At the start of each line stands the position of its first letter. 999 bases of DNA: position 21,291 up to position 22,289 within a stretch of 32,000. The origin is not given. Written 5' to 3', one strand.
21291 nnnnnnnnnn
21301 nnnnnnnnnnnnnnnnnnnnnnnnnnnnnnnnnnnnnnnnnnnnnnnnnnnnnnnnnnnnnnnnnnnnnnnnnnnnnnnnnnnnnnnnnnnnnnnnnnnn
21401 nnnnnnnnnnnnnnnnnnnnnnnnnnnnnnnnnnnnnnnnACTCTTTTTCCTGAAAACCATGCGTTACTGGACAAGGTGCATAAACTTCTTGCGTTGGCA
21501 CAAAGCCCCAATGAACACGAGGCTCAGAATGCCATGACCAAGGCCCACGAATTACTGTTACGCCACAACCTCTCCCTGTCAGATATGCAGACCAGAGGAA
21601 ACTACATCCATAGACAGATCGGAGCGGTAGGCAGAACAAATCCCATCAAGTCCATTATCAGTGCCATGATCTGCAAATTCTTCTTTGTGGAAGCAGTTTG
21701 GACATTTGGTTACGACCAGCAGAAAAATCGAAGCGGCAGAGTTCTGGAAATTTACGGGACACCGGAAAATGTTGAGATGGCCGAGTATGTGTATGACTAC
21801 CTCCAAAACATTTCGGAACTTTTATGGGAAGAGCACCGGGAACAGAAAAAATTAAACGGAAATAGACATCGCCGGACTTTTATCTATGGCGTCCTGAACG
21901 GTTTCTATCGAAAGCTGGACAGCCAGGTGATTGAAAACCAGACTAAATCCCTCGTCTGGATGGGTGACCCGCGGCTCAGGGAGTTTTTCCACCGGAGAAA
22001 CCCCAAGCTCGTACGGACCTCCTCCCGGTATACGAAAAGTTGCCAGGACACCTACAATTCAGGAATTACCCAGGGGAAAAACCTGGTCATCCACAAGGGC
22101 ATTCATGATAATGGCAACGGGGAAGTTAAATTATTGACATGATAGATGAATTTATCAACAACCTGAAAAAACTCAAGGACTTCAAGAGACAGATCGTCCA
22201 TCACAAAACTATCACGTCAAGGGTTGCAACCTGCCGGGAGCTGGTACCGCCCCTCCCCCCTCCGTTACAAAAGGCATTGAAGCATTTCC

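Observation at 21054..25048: Coupled SprT-like protease and MrfA-type helicase/DUF1998/DEDDh-exonuclease: a two-gene module of unassigned function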

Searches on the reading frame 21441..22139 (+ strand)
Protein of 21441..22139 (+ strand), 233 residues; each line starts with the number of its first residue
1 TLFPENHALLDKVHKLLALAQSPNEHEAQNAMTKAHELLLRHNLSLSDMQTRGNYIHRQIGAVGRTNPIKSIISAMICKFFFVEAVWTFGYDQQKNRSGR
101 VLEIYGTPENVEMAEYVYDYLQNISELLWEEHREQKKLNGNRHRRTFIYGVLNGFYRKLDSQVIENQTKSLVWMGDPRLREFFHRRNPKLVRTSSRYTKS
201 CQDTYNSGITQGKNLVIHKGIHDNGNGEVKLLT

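Call 51: search_protein_families(library=phrogs, proteins=[window:21441-22139:+], max_evalue=0.01)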
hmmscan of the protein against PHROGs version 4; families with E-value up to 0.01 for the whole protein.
window:21441-22139:+ (233 aa): 1 family
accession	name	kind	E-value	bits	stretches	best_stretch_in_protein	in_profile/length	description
phrog_421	-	unknown function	1.9e-33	117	1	8-227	8-236/241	unknown function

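Call 52: find_homologous_proteins(query=window:21441-22139:+, max_evalue=0.001)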
Query window:21441-22139:+ (233 aa): 388 proteins with E <= 0.001 among 693 candidates; the best 120 are listed.
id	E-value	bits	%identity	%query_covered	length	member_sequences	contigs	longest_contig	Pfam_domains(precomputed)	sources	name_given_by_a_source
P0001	1.4e-145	501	94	100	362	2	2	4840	PF10263.16,PF23771.2,PF10979.14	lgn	-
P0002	1.5e-136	471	87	100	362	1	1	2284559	PF10263.16,PF23771.2,PF10979.14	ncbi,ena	-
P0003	3.2e-134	464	87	100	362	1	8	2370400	PF10263.16,PF23771.2,PF10979.14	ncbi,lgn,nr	ncbi:MAG: DUF2786 domain-containing protein [Candidatus Scalindua sp. AMX11]|nr:MAG: DUF2786 domain-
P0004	1.6e-128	445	83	100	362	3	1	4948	PF10263.16,PF23771.2,PF10979.14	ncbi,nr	ncbi:MAG: DUF2786 domain-containing protein [Planctomycetes bacterium]|nr:DUF2786 domain-containing 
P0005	3.0e-127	441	81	100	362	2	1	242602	PF10263.16,PF23771.2,PF10979.14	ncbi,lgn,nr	ncbi:MAG: SprT-like domain-containing protein [Candidatus Scalindua sp.]|nr:SprT-like domain-contain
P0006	1.7e-122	425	81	94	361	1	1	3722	PF10263.16,PF23771.2,PF10979.14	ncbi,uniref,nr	ncbi:MAG: SprT-like family protein [Candidatus Scalindua rubra]|uniref:SprT-like family protein n=1 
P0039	6.2e-121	420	78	100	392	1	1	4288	PF10263.16,PF23771.2,PF10979.14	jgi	-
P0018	1.5e-120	419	78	100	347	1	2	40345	PF10263.16,PF23771.2,PF10979.14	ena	-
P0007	1.9e-120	419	78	97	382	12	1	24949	PF10263.16,PF23771.2,PF10979.14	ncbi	-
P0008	3.1e-120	418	78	94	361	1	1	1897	PF10263.16,PF23771.2,PF10979.14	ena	-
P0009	3.8e-120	418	78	98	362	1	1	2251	PF10263.16,PF23771.2,PF10979.14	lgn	-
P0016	2.8e-118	412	77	98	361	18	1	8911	PF10263.16,PF23771.2,PF10979.14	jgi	jgi:hypothetical protein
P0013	3.8e-118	411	77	100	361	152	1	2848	PF10263.16,PF23771.2,PF10979.14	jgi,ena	-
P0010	4.4e-118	411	76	98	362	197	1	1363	PF10263.16,PF23771.2,PF10979.14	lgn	-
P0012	1.0e-117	410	76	100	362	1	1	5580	PF10263.16,PF23771.2,PF10979.14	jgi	jgi:predicted SprT family Zn-dependent metalloprotease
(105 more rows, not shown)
